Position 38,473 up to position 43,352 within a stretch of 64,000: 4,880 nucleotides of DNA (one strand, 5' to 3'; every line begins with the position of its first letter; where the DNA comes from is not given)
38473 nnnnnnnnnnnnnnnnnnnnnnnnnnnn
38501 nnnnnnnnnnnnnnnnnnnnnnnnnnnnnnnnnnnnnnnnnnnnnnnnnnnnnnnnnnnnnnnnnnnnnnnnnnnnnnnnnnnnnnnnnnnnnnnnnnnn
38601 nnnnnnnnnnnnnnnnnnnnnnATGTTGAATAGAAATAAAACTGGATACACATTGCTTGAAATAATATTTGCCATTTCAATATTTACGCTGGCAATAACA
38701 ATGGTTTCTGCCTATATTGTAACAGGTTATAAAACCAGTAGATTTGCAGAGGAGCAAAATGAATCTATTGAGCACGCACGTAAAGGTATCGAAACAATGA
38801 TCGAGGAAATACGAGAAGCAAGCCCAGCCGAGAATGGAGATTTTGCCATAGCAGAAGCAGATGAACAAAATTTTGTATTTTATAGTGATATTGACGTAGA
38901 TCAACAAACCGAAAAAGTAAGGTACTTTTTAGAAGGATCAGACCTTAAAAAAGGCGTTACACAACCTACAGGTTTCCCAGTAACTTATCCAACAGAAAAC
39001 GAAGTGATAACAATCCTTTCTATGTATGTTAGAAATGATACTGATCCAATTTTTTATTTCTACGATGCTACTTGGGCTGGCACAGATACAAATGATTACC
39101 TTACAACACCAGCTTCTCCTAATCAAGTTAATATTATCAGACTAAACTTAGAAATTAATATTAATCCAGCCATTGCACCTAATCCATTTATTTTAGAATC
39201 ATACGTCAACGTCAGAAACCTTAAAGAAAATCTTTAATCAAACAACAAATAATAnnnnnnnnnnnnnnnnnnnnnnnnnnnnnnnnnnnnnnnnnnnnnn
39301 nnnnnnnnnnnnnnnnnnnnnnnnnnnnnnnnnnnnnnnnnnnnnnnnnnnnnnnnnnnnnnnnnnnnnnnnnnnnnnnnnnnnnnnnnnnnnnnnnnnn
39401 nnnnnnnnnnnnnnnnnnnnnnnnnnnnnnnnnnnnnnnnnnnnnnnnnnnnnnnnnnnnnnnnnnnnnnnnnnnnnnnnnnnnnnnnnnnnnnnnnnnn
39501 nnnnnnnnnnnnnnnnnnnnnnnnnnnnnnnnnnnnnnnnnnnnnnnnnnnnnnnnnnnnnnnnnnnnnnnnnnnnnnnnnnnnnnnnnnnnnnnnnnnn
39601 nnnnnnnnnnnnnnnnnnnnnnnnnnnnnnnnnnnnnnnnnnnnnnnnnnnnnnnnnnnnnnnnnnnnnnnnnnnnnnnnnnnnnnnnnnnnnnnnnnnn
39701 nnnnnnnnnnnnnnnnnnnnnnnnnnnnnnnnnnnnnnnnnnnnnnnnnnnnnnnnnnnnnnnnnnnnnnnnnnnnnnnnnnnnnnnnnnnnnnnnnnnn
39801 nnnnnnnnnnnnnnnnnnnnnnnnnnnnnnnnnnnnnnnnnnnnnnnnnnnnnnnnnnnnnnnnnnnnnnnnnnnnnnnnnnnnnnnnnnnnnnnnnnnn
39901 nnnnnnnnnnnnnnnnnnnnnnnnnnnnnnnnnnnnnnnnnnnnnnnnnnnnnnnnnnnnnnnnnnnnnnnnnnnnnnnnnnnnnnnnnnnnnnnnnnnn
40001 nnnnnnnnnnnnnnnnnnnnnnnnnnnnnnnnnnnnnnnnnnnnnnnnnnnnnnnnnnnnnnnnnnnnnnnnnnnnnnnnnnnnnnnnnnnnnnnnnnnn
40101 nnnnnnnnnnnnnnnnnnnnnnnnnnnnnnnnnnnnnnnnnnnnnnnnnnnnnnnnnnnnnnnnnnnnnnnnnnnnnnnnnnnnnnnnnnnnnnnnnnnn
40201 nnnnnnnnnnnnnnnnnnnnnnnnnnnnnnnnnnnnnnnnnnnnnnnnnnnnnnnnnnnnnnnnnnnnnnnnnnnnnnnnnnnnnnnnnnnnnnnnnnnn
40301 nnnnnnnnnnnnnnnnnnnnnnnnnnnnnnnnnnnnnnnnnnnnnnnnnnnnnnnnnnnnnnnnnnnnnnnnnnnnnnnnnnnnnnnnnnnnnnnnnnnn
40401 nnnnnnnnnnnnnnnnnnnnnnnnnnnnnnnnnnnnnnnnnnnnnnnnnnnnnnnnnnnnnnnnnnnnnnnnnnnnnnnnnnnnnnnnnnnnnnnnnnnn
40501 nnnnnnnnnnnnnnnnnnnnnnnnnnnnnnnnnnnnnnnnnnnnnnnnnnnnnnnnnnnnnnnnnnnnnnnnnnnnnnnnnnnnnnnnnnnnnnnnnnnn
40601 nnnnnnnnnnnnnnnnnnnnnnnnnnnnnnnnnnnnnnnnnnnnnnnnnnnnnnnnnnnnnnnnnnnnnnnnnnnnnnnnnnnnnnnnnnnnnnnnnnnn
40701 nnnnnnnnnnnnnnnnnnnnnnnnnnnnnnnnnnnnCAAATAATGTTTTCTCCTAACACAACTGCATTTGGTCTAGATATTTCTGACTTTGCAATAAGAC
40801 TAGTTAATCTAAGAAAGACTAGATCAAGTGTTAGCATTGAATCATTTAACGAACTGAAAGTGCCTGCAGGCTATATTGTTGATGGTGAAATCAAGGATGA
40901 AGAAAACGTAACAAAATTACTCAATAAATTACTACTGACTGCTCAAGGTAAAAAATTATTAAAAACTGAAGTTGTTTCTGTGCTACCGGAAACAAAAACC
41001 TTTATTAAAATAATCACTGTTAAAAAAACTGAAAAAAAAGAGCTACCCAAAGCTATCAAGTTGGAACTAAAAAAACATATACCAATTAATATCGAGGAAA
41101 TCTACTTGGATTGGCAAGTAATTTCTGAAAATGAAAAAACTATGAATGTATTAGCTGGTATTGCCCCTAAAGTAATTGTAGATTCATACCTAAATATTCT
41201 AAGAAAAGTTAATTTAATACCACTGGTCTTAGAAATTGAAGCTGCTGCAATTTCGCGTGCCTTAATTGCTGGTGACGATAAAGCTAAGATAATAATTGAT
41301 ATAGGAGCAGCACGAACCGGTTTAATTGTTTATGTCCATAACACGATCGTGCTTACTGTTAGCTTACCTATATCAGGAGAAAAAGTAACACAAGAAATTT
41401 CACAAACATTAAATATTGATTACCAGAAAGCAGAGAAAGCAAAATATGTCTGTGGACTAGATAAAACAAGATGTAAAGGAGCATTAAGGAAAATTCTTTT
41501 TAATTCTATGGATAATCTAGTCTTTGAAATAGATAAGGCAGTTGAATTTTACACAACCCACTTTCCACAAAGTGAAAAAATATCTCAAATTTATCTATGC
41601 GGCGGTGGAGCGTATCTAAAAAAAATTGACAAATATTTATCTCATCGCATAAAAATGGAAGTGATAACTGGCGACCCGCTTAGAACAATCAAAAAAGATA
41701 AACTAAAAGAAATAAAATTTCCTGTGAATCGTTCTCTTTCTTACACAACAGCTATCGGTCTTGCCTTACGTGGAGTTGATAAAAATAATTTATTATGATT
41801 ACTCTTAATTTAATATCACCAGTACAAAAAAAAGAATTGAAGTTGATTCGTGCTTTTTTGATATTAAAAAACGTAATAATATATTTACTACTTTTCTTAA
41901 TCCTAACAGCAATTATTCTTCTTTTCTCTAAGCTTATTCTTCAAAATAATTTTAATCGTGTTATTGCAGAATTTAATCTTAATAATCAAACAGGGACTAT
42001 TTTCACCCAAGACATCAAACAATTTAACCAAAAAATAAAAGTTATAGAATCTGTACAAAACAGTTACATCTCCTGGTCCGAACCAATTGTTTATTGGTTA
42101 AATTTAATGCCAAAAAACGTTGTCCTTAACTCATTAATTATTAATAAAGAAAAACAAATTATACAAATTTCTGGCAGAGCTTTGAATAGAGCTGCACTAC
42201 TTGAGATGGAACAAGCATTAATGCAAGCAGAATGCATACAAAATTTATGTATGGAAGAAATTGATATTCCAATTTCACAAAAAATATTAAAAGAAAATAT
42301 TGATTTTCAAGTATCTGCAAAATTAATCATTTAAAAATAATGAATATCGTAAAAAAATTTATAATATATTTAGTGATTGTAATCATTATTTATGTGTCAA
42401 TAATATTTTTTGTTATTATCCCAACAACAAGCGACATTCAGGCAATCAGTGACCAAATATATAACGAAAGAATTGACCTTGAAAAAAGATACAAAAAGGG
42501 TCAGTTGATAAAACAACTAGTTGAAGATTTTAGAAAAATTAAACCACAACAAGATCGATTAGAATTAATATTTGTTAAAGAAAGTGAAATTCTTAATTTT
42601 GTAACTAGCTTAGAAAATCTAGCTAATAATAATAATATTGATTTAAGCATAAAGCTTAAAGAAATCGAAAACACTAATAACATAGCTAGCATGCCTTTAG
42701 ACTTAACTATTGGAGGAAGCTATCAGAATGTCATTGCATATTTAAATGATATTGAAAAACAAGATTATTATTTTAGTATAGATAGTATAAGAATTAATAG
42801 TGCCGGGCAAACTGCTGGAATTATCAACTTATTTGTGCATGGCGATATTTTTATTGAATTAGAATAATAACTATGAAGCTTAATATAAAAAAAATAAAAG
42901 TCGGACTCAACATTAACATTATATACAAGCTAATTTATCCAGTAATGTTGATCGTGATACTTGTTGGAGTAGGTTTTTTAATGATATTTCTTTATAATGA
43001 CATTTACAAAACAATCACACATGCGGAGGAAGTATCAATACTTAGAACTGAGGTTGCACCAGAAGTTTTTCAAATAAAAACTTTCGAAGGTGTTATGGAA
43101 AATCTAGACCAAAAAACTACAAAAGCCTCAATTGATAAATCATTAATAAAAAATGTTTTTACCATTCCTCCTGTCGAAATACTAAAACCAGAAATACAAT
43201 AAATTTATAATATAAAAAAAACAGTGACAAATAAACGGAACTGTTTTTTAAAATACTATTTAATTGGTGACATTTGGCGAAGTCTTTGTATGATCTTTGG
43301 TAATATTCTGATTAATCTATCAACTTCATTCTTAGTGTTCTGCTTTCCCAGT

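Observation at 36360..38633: Giant pilin-like protein with seven tandem ~45-aa repeats (candidate beta-propeller adhesin on a type IV pilus)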

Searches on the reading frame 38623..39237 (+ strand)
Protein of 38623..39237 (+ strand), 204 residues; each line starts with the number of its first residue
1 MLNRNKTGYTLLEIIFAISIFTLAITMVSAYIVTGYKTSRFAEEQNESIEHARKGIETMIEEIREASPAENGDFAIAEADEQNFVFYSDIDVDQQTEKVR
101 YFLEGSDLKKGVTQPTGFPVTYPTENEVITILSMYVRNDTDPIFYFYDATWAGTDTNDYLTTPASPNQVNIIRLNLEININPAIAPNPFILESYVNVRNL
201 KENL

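Call 3: search_protein_families(library=pfam, proteins=[window:38623-39237:+], max_evalue=1)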
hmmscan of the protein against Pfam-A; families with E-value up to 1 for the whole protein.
window:38623-39237:+ (204 aa): 1 family
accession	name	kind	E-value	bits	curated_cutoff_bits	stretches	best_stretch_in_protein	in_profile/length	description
PF07963.17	N_methyl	-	9.3e-05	22.3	21.2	1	4-28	2-26/27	Prokaryotic N-terminal methylation motif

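Call 4: search_protein_families(library=ncbifam, proteins=[window:38623-39237:+], max_evalue=1)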
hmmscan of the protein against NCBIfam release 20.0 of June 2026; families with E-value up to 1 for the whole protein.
window:38623-39237:+ (204 aa): 9 families
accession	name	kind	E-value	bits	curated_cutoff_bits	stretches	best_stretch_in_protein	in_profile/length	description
NF041002.1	pilin_ComGF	equivalog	0.00023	21.4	80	1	7-57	2-53/139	competence type IV pilus minor pilin ComGF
NF041013.1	T4P_ComGE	equivalog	0.00083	19.4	49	1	5-58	2-55/83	competence type IV pilus minor pilin ComGE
NF047828.1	T3SSXpsI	equivalog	0.0014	18.7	150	1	7-67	2-62/132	type II secretion system protein XpsI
TIGR02599.1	TIGR02599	subfamily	0.0079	15.5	256.5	1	8-74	1-67/361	Verru_Chthon cassette protein C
TIGR01707.1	gspI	equivalog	0.013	16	44.35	1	8-31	1-25/101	type II secretion system minor pseudopilin GspI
TIGR02532.1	IV_pilin_GFxxxE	domain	0.018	14.9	16.3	1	7-28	2-23/24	prepilin-type N-terminal cleavage/methylation domain-containing protein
TIGR01711.1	gspJ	equivalog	0.043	13.6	64.85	1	8-68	2-62/192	type II secretion system minor pseudopilin GspJ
NF007800.0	PRK10506.1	equivalog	0.062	13.1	158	1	3-88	5-83/163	prepilin peptidase-dependent protein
NF038196.1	ferrodoxin_EFR1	subfamily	0.13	12.3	75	1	23-69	106-150/242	EFR1 family ferrodoxin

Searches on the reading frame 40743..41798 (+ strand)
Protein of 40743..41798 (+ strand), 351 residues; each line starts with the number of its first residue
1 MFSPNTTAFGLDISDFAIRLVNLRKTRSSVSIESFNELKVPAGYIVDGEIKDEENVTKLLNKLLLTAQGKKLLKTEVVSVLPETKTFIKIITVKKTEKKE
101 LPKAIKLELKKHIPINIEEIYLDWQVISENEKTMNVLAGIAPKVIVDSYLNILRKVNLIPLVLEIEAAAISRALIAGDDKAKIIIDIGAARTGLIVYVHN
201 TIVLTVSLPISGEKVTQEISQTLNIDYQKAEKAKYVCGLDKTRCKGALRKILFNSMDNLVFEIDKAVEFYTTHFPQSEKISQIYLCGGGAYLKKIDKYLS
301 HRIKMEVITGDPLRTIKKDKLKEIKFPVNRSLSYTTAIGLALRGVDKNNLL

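Call 3: search_protein_families(library=pfam, proteins=[window:40743-41798:+], max_evalue=1)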
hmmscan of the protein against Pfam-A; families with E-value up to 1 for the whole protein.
window:40743-41798:+ (351 aa): 6 families
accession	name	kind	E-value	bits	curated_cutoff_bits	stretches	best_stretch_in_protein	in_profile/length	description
PF11104.14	PilM_2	-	9.1e-48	163.4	27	1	10-344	1-339/340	Type IV pilus assembly protein PilM;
PF14450.12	FtsA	-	7.9e-12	46.1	31.8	1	184-339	2-127/127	Cell division protein FtsA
PF06723.19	MreB_Mbl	-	5.7e-11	42.3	27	2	161-228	126-193/327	MreB/Mbl protein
PF04959.19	ARS2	-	0.047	14.3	30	1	216-273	49-108/195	Arsenite-resistance protein 2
PF08841.16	DDR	-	0.09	12.2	24.6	1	164-234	117-188/328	Diol dehydratase reactivase ATPase-like domain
PF25216.1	Volactin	-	0.14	12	35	1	185-303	171-291/321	Volactin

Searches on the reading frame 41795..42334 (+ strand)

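Call 3: search_protein_families(library=pfam, proteins=[window:41795-42334:+], max_evalue=1)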
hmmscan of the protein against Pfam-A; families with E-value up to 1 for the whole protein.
window:41795-42334:+ (179 aa): 2 families
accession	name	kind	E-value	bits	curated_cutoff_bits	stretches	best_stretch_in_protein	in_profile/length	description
PF05137.18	PilN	-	0.0019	18.6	22.8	1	104-156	9-59/78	Fimbrial assembly protein (PilN)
PF00072.30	Response_reg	-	0.044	14.4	30.2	0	48-84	38-74/111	Response regulator receiver domain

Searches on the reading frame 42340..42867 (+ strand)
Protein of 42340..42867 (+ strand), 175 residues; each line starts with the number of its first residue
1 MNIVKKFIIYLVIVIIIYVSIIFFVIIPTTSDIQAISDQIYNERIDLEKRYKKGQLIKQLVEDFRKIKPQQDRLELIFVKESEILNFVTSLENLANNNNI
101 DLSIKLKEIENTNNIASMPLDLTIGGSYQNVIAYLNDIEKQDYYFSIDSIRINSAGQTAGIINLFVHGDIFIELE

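Call 3: search_protein_families(library=pfam, proteins=[window:42340-42867:+], max_evalue=1)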
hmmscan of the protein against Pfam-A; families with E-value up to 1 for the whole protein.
window:42340-42867:+ (175 aa): 6 families
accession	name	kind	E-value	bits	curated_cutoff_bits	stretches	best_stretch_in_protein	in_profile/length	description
PF04350.18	PilO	-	1.7e-05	25.4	22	1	44-158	12-127/145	Pilus assembly protein, PilO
PF15145.11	DUF4577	-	0.03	14.7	27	1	7-57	63-116/128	Domain of unknown function (DUF4577)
PF10741.14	T2SSM_b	-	0.03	14.6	21.7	1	87-155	19-88/111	Type II secretion system (T2SS), protein M subtype b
PF13017.12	Maelstrom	-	0.11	12.6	22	1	53-110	67-124/215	piRNA pathway germ-plasm component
PF02667.20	SCFA_trans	-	0.12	11.8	27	1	3-90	188-259/453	Short chain fatty acid transporter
PF01807.25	Zn_ribbon_DnaG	-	0.13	12.6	24.9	0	77-104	68-95/98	CHC2 zinc finger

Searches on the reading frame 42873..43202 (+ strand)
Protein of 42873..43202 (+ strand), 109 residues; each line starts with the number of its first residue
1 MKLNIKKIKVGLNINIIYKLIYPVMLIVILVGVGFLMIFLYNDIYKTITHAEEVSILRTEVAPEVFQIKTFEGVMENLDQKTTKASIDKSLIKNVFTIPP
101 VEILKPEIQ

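Call 3: search_protein_families(library=pfam, proteins=[window:42873-43202:+], max_evalue=1)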
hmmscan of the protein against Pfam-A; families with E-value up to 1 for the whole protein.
window:42873-43202:+ (109 aa): 2 families
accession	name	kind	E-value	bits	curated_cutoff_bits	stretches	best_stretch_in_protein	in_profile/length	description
PF24869.1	DUF7734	-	0.039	13.8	27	1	47-104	8-64/89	Domain of unknown function (DUF7734)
PF17313.7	DUF5359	-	0.34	11.3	25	0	56-82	26-52/56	Family of unknown function (DUF5359)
